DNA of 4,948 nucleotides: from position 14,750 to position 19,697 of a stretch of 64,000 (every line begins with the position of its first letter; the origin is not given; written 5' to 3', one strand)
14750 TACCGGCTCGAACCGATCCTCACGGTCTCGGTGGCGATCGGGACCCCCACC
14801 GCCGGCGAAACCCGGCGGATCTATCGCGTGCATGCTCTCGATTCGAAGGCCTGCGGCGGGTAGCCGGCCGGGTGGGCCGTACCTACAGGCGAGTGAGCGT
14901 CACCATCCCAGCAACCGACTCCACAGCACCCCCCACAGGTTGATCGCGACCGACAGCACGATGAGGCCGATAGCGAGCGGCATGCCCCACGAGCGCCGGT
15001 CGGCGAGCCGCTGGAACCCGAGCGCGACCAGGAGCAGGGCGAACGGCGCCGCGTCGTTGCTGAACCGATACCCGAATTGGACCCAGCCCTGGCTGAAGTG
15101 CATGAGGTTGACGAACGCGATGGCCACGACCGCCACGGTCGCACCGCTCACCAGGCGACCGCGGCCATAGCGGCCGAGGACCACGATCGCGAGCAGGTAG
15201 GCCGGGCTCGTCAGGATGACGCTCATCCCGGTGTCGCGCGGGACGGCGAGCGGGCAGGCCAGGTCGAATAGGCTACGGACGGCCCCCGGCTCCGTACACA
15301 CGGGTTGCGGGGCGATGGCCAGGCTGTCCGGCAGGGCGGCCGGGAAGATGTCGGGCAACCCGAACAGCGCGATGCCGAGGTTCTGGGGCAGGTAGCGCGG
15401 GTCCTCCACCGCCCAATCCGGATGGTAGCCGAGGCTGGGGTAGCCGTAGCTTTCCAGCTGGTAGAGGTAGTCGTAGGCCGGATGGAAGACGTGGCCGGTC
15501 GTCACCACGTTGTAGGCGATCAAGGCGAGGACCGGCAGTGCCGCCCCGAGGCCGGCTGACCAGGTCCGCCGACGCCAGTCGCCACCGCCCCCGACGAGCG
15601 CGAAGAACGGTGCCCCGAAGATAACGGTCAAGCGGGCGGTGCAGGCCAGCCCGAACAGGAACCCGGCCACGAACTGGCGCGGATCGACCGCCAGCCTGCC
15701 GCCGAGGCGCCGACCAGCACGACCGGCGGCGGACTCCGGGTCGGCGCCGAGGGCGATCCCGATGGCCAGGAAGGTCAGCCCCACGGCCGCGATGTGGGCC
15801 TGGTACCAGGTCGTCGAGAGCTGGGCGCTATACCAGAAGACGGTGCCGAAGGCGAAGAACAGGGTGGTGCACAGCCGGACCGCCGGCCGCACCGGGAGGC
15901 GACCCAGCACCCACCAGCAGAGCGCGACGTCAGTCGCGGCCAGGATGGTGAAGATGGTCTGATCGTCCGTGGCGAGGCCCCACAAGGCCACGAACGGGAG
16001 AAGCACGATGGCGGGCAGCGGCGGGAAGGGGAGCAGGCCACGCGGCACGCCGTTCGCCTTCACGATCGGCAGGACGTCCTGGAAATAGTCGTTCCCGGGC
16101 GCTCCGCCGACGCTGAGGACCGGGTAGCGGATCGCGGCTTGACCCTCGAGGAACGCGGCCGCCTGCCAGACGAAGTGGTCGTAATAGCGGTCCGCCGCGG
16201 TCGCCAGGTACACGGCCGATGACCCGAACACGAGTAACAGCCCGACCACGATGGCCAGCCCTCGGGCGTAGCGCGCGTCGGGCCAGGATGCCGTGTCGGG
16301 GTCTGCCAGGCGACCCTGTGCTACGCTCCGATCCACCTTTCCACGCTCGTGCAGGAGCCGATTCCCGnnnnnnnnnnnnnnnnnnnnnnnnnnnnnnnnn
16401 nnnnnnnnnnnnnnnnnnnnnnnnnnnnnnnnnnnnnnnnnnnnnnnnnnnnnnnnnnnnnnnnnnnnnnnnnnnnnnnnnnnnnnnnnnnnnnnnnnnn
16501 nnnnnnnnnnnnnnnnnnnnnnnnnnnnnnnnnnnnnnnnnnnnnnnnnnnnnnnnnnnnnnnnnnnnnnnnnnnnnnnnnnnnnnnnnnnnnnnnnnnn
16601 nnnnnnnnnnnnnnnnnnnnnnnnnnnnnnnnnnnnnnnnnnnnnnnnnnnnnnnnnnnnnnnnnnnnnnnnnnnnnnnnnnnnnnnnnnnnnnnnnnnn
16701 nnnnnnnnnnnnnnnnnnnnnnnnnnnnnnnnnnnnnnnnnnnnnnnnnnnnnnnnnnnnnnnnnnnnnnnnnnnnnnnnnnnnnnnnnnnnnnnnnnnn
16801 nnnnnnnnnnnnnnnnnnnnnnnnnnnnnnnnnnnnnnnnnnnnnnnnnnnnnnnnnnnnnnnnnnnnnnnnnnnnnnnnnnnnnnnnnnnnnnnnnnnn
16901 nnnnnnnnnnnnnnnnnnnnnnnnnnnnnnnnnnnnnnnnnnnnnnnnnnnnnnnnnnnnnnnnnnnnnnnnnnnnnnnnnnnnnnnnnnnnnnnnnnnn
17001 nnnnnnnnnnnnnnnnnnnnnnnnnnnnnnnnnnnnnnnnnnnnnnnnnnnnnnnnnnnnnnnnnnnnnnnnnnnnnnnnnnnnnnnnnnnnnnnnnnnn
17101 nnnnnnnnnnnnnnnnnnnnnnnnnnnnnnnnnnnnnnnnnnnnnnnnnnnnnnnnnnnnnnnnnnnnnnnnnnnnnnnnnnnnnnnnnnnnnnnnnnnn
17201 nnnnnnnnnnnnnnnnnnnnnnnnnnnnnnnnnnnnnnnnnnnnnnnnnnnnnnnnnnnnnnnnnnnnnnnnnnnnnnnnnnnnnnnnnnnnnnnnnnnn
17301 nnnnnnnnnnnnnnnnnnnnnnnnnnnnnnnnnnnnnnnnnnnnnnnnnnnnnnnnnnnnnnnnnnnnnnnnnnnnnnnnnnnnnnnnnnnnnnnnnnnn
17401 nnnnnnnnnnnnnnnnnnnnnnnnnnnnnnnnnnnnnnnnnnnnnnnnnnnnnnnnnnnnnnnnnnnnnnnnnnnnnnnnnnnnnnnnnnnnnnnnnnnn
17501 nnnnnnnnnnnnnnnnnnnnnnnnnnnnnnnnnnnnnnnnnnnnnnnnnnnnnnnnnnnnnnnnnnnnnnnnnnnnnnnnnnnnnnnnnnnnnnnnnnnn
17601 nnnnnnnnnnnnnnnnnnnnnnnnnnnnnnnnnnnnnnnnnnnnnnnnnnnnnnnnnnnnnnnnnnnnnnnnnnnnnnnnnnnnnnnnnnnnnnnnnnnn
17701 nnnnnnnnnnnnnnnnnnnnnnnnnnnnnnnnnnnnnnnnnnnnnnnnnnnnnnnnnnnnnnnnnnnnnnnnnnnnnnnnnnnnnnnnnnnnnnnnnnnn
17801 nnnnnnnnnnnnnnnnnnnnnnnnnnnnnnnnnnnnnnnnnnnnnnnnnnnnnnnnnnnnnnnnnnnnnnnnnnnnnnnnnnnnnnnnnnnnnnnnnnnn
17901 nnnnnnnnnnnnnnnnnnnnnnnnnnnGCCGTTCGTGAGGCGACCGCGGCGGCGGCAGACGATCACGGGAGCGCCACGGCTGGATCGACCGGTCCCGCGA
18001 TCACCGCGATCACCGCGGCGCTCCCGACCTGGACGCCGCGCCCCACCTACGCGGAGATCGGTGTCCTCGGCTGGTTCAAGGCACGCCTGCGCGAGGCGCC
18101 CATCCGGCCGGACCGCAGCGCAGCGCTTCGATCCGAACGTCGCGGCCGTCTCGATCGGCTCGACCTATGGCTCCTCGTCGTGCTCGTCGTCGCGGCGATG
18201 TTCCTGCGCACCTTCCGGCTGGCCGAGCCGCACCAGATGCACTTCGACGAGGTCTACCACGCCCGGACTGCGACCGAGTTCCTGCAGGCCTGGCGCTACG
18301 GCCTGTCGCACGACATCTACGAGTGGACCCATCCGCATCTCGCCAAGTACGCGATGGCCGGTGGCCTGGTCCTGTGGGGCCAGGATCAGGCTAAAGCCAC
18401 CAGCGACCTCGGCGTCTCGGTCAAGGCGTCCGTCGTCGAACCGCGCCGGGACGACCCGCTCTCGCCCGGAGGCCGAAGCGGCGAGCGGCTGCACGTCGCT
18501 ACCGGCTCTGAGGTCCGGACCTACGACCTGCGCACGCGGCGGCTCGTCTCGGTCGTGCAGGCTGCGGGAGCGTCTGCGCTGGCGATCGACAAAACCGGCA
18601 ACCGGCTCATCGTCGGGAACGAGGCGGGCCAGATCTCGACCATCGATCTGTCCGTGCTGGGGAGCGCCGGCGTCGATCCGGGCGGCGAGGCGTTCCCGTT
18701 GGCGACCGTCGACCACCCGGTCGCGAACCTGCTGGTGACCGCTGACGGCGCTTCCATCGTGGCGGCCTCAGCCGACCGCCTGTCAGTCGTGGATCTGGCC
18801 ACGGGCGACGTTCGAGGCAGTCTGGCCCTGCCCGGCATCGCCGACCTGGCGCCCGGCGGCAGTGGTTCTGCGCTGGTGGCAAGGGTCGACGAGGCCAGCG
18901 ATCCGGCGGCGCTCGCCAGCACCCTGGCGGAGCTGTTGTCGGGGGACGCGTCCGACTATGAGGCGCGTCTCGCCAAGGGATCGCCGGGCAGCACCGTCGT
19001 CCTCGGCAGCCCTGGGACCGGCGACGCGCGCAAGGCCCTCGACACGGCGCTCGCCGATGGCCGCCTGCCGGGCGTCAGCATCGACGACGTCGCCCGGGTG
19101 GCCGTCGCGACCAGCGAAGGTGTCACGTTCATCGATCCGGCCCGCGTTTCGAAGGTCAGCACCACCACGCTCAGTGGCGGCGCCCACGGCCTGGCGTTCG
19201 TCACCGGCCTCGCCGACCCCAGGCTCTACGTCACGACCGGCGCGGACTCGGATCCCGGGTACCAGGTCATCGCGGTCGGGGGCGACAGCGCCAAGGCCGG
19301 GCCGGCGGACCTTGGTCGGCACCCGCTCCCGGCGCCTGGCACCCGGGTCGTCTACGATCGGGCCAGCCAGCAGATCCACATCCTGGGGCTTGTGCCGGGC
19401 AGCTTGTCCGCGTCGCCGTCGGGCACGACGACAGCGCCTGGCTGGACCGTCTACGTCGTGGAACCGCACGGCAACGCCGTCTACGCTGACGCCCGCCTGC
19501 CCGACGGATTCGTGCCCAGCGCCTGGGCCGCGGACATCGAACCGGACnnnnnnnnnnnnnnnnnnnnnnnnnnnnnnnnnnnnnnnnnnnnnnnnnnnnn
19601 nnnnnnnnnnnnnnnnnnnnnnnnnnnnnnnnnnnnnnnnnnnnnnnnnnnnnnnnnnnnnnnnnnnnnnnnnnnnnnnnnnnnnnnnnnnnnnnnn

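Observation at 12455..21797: Compact lipid-linked-sugar glycosylation locus: GT2 donor synthase plus four GT-C modules in three ORFs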

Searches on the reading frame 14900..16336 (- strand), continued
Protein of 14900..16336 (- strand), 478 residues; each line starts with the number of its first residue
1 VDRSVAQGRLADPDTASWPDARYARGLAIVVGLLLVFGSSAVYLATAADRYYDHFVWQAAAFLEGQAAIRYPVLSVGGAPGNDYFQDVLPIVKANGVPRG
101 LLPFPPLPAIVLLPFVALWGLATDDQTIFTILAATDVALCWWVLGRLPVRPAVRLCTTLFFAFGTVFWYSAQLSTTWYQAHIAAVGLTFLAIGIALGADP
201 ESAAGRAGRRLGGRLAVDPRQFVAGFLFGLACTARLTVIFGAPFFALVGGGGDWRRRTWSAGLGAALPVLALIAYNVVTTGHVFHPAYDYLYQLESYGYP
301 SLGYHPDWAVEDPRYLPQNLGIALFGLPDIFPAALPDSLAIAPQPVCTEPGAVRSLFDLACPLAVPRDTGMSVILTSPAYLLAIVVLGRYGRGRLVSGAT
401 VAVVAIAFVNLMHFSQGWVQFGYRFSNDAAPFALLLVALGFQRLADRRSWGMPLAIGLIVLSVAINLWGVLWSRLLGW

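Call 70: find_encoding_contigs(protein=P0462, flank=8000, max_places=1)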
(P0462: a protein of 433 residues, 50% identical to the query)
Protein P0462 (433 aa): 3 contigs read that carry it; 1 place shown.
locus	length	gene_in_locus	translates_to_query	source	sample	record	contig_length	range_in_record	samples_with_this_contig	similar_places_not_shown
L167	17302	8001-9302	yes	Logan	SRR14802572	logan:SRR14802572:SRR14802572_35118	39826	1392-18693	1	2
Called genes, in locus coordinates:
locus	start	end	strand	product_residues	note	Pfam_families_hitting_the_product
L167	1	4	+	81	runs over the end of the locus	-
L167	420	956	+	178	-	PF04138:GtrA_DPMS_TM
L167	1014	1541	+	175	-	PF04138:GtrA_DPMS_TM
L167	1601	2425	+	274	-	PF13489:Methyltransf_23, PF08241:Methyltransf_11, PF08242:Methyltransf_12 (weak), PF13649:Methyltransf_25, PF13847:Methyltransf_31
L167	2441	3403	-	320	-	PF01370:Epimerase, PF02719:Polysacc_synt_2, PF04321:RmlD_sub_bind (weak), PF16363:GDP_Man_Dehyd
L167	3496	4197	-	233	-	PF00535:Glycos_transf_2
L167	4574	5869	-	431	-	-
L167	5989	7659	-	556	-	PF02366:PMT, PF13231:PMT_2, PF16192:PMT_4TMC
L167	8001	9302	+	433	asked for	-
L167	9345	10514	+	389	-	PF04188:Mannosyl_trans2 (weak)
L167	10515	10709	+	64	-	-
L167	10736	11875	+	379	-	PF07995:GSDH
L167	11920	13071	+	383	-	PF07995:GSDH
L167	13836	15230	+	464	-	-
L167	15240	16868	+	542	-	PF01663:Phosphodiest (faint), PF00884:Sulfatase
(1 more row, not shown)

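Call 71: find_encoding_contigs(protein=P0461, flank=8000, max_places=1)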
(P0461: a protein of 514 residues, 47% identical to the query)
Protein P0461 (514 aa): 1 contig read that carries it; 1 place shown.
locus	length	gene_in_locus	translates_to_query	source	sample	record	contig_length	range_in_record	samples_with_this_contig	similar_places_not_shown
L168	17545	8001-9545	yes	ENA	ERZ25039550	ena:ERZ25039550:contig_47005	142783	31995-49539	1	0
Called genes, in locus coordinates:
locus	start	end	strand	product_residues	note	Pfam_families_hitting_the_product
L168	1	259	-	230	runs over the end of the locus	PF07995:GSDH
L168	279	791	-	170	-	PF07995:GSDH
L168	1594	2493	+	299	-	-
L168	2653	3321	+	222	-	PF00535:Glycos_transf_2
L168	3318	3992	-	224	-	PF13489:Methyltransf_23, PF13847:Methyltransf_31, PF08241:Methyltransf_11, PF08242:Methyltransf_12, PF13649:Methyltransf_25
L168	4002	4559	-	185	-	PF04138:GtrA_DPMS_TM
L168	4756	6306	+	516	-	-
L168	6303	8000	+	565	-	PF02366:PMT, PF13231:PMT_2, PF16192:PMT_4TMC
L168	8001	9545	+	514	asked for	-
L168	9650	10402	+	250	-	PF13489:Methyltransf_23, PF07021:MetW (weak), PF08241:Methyltransf_11, PF08242:Methyltransf_12, PF13649:Methyltransf_25, PF13847:Methyltransf_31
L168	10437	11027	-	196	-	PF04138:GtrA_DPMS_TM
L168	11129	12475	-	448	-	PF01266:DAO, PF13450:NAD_binding_8, PF01593:Amino_oxidase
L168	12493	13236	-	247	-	PF00535:Glycos_transf_2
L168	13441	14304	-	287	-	-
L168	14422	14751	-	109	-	PF01497:Peripla_BP_2 (weak)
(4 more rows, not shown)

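Call 72: find_encoding_contigs(protein=P0491, flank=8000, max_places=1)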
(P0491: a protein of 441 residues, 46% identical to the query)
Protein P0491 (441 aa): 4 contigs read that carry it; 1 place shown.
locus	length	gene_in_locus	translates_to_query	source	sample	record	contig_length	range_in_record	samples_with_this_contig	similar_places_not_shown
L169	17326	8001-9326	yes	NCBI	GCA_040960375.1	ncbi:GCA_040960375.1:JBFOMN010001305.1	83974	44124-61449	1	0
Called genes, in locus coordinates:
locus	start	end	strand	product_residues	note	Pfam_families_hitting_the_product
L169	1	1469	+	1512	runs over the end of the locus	-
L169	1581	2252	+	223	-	PF00963:Cohesin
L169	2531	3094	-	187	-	-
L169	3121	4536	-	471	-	PF07995:GSDH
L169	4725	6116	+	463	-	-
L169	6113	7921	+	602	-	PF02366:PMT, PF13231:PMT_2, PF16192:PMT_4TMC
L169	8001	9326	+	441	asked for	-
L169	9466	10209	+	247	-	PF13489:Methyltransf_23, PF07021:MetW (weak), PF13847:Methyltransf_31, PF08241:Methyltransf_11, PF08242:Methyltransf_12, PF13649:Methyltransf_25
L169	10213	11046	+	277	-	PF13641:Glyco_tranf_2_3 (weak), PF00535:Glycos_transf_2, PF10111:Glyco_tranf_2_2 (weak)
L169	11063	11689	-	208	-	PF04138:GtrA_DPMS_TM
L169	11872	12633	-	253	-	PF00535:Glycos_transf_2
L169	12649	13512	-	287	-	-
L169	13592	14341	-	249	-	PF02737:3HCDH_N, PF00725:3HCDH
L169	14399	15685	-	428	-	PF03952:Enolase_N, PF00113:Enolase_C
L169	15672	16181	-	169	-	PF02481:DNA_processg_A (weak), PF18306:LDcluster4, PF03641:Lysine_decarbox (weak)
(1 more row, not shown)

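Call 73: find_encoding_contigs(protein=P0449, flank=8000, max_places=1)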
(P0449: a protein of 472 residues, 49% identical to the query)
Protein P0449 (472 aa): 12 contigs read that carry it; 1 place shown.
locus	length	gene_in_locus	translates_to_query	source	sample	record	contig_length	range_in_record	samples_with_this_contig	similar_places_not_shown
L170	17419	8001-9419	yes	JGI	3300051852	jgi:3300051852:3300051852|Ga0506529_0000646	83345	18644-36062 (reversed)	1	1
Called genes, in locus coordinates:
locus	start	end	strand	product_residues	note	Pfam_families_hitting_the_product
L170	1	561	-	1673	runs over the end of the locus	PF01839:FG-GAP (faint), PF13517:FG-GAP_3 (faint), PF25292:Beta-prop_CGLA (faint), PF02412:TSP_3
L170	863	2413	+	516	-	-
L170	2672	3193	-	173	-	-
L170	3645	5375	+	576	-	PF02366:PMT, PF13231:PMT_2, PF16192:PMT_4TMC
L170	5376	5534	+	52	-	PF13240:Zn_Ribbon_1 (weak), PF12773:DZR (weak)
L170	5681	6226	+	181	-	-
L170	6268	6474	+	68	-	-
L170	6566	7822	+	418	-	PF13489:Methyltransf_23, PF13847:Methyltransf_31, PF08241:Methyltransf_11, PF08242:Methyltransf_12, PF13649:Methyltransf_25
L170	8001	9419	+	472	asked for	-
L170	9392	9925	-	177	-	-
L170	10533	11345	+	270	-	PF00535:Glycos_transf_2, PF13641:Glyco_tranf_2_3, PF12804:NTP_transf_3 (weak)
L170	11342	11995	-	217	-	PF13489:Methyltransf_23, PF13649:Methyltransf_25, PF13847:Methyltransf_31, PF08241:Methyltransf_11, PF08242:Methyltransf_12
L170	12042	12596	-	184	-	PF04138:GtrA_DPMS_TM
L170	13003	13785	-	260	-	-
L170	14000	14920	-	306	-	PF00932:LTD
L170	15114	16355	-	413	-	PF07995:GSDH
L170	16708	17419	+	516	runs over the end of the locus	PF09594:GT87 (weak)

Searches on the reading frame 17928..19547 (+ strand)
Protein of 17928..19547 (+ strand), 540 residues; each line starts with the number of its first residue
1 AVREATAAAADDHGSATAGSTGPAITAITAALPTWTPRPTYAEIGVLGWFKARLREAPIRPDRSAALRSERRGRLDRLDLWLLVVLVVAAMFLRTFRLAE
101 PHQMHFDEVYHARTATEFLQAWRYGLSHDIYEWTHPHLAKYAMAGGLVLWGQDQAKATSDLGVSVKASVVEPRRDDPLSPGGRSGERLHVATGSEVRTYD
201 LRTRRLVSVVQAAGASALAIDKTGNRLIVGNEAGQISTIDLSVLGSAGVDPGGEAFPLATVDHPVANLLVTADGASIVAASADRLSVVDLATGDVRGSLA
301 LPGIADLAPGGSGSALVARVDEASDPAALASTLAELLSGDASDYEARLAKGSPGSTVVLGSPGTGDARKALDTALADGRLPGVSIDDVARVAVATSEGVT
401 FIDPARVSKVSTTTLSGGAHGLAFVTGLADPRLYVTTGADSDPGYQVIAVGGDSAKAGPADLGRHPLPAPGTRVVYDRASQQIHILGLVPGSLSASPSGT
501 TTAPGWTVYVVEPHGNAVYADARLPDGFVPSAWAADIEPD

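Call 9: search_protein_families(library=pfam, proteins=[window:17928-19547:+], max_evalue=10)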
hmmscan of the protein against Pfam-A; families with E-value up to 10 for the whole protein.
window:17928-19547:+ (540 aa): 6 families
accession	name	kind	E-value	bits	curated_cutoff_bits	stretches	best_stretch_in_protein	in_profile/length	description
PF25174.1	Beta-prop_THOC3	-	0.0042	16.6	305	1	194-242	69-118/272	THOC3 beta-propeller domain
PF02366.24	PMT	-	0.021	14.9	22.7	1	85-159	2-69/245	Dolichyl-phosphate-mannose-protein mannosyltransferase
PF23410.3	Beta-prop_VPS8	-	0.038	13.4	28.9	1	210-242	64-96/358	Vps8 beta-propeller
PF24807.1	WD40_CDC20-Fz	-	0.1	12.4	200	1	185-242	63-121/292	CDC20/Fizzy WD40 domain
PF23414.1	Beta-prop_EML_2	-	0.1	12.4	90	1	193-244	19-71/266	Echinoderm microtubule-associated protein second beta-propeller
PF16755.11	Beta-prop_NUP159_NUP214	-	0.39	10.4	29.6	1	190-241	126-176/366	NUP159/214 beta propeller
